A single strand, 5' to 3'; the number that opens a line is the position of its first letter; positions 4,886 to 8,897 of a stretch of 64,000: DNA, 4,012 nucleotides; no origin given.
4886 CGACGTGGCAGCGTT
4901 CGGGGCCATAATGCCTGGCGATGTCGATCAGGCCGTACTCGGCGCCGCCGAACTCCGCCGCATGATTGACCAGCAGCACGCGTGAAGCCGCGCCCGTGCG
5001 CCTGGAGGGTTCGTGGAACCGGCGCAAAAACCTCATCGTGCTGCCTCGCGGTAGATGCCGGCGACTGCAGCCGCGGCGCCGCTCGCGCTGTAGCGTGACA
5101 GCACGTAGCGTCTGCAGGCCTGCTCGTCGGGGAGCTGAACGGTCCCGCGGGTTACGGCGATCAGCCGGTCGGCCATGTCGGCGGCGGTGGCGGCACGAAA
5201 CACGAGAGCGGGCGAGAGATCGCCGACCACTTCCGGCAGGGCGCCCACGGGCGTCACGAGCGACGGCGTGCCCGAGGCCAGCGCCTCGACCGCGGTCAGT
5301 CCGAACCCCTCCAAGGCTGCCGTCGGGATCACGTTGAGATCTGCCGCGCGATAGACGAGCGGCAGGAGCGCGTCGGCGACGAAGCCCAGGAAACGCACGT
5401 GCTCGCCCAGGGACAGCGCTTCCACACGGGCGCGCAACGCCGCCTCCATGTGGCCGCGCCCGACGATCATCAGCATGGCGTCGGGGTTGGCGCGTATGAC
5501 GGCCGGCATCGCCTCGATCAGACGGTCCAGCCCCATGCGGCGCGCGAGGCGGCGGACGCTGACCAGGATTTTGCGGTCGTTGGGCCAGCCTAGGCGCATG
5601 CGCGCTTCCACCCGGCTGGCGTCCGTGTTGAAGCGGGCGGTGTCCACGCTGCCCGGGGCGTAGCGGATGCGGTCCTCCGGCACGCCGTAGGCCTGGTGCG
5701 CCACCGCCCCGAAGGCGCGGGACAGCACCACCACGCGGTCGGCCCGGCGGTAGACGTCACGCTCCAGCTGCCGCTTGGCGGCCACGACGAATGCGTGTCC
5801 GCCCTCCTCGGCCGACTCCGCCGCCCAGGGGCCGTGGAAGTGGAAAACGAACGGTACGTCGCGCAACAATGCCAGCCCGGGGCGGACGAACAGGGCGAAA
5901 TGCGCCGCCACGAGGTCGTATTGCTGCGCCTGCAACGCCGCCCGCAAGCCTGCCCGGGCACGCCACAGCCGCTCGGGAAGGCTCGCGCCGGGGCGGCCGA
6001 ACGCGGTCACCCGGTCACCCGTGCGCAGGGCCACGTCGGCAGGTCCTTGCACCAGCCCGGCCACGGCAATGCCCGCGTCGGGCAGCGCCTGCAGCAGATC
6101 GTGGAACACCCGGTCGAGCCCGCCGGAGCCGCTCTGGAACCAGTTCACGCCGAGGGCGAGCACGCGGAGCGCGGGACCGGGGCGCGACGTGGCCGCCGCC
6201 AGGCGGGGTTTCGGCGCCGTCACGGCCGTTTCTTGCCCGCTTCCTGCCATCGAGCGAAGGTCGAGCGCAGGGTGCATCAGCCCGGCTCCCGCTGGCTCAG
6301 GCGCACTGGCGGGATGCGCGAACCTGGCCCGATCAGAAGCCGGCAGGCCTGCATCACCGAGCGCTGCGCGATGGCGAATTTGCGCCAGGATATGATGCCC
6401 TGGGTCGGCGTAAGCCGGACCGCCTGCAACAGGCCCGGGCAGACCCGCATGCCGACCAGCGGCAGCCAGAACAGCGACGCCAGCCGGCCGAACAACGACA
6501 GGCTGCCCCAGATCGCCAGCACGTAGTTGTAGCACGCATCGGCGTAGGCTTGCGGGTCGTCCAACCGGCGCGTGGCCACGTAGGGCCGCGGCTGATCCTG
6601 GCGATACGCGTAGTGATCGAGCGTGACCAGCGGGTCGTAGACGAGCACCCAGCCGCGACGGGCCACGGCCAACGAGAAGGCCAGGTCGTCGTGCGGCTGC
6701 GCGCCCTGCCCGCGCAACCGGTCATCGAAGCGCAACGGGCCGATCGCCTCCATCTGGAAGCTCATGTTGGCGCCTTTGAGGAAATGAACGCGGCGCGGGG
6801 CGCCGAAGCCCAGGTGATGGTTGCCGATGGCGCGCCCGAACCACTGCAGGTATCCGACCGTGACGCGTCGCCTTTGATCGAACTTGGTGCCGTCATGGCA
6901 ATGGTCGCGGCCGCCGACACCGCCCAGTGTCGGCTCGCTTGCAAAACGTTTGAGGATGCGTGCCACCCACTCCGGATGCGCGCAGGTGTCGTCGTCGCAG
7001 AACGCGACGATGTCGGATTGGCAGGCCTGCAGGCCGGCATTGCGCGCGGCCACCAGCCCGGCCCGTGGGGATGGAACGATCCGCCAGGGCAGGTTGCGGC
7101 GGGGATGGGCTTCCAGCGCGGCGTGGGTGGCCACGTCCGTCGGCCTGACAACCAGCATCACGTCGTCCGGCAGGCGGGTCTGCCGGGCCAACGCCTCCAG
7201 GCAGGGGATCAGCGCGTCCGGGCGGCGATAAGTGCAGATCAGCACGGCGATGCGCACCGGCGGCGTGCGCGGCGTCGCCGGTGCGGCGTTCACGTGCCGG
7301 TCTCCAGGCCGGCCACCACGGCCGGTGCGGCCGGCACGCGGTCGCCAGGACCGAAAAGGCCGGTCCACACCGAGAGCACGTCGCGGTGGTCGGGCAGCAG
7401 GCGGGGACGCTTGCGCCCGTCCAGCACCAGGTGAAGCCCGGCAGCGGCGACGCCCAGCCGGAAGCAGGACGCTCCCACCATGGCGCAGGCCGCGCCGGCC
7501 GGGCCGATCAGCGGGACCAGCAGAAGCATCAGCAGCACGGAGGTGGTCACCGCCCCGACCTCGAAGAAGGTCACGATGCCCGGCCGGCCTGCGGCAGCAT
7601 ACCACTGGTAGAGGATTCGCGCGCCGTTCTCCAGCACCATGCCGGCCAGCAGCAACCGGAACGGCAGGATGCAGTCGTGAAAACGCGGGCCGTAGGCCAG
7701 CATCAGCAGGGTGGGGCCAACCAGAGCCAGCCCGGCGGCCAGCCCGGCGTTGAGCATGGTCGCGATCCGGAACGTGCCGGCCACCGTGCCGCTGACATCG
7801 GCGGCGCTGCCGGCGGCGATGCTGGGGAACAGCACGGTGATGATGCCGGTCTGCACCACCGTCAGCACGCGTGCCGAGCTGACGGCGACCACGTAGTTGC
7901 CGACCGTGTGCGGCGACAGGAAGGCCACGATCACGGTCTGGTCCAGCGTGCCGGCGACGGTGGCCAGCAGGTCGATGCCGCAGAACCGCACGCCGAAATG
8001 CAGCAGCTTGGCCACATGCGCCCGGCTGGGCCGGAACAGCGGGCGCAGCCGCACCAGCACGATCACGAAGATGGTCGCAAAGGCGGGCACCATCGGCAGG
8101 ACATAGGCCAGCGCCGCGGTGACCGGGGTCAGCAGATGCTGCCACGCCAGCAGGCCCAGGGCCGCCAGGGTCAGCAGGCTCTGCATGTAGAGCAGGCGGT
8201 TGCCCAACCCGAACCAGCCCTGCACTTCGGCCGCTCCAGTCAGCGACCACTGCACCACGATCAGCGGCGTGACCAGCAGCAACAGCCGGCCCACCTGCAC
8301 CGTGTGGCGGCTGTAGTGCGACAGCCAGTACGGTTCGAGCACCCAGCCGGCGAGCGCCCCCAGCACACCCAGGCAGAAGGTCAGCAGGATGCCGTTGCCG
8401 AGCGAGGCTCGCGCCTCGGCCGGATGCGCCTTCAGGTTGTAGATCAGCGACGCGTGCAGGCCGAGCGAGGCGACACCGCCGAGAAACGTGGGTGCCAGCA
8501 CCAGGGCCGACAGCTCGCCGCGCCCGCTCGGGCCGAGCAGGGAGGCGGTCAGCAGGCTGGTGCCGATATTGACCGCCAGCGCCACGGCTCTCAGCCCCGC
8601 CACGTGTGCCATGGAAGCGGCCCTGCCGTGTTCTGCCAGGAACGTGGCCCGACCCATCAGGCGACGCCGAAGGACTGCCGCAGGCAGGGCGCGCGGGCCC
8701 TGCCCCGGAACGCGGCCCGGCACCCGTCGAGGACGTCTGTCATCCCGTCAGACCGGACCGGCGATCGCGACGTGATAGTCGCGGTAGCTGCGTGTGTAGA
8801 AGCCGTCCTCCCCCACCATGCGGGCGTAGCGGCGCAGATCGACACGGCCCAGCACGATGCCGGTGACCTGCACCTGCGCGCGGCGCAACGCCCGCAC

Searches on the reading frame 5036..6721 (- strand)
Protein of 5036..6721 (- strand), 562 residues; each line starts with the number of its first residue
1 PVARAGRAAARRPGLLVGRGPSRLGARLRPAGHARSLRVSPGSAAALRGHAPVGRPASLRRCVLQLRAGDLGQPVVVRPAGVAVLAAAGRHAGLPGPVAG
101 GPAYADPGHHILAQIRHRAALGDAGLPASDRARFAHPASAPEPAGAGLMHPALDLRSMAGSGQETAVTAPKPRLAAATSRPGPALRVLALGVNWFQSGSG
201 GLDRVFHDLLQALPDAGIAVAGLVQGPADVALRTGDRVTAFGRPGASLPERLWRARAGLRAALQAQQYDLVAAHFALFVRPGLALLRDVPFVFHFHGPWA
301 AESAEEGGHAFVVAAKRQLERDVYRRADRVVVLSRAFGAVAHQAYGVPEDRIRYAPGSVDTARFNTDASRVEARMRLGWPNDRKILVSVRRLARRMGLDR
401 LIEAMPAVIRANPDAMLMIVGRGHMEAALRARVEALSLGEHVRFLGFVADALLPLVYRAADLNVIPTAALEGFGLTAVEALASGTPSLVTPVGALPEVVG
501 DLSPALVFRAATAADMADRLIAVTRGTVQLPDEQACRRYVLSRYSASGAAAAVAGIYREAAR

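Call 39: search_protein_families(library=pfam, proteins=[window:5036-6721:-], max_evalue=0.001)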
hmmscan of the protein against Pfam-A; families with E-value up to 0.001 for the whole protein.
window:5036-6721:- (562 aa): 5 families
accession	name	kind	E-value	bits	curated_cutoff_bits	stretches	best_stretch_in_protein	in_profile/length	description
PF00534.26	Glycos_transf_1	-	5.8e-32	111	26.4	1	373-524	5-156/172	Glycosyl transferases group 1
PF13692.12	Glyco_trans_1_4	-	2.2e-26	93.3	27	1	384-522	2-138/142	Glycosyl transferases group 1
PF13439.12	Glyco_transf_4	-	9.6e-26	91.3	28.5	1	200-363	2-170/170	Glycosyltransferase Family 4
PF13579.12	Glyco_trans_4_4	-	1.2e-15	58.6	29.7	1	200-356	1-156/158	Glycosyl transferase 4-like domain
PF20706.3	GT4-conflict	-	7.2e-10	38.8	26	1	197-490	9-311/385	Family 4 Glycosyltransferase in conflict systems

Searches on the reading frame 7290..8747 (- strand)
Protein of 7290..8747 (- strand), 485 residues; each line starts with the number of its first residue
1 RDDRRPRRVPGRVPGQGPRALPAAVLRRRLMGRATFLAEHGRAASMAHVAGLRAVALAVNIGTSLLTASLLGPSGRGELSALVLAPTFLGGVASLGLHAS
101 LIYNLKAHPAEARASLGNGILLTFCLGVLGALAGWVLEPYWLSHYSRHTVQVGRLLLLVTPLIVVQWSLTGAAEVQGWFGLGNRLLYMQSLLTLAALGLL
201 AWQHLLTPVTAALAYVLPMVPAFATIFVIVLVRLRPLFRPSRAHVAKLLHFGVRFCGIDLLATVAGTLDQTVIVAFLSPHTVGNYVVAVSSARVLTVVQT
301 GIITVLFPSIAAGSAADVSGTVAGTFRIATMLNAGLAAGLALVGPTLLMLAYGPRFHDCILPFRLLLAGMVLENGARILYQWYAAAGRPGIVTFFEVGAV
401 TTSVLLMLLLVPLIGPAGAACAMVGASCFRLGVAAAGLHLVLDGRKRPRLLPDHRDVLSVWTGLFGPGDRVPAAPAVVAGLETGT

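Call 8: search_protein_families(library=pfam, proteins=[window:7290-8747:-], max_evalue=0.001)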
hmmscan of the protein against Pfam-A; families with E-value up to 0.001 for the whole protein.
window:7290-8747:- (485 aa): 2 families
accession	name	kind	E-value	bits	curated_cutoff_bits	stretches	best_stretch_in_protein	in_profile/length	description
PF13440.11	Polysacc_synt_3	-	1.5e-10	41.3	23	1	211-360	140-292/293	Polysaccharide biosynthesis protein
PF01943.22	Polysacc_synt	-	8.4e-10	39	28.2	1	61-311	20-271/274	Polysaccharide biosynthesis protein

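Call 15: search_protein_families(library=ncbifam, proteins=[window:7290-8747:-], max_evalue=0.001)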
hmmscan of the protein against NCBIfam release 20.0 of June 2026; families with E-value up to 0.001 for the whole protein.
window:7290-8747:- (485 aa): 1 family
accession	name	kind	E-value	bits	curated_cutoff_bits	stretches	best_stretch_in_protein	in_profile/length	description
NF007773.0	PRK10459.1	equivalog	8.2e-06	25.1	273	1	210-429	171-393/492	MOP flippase family protein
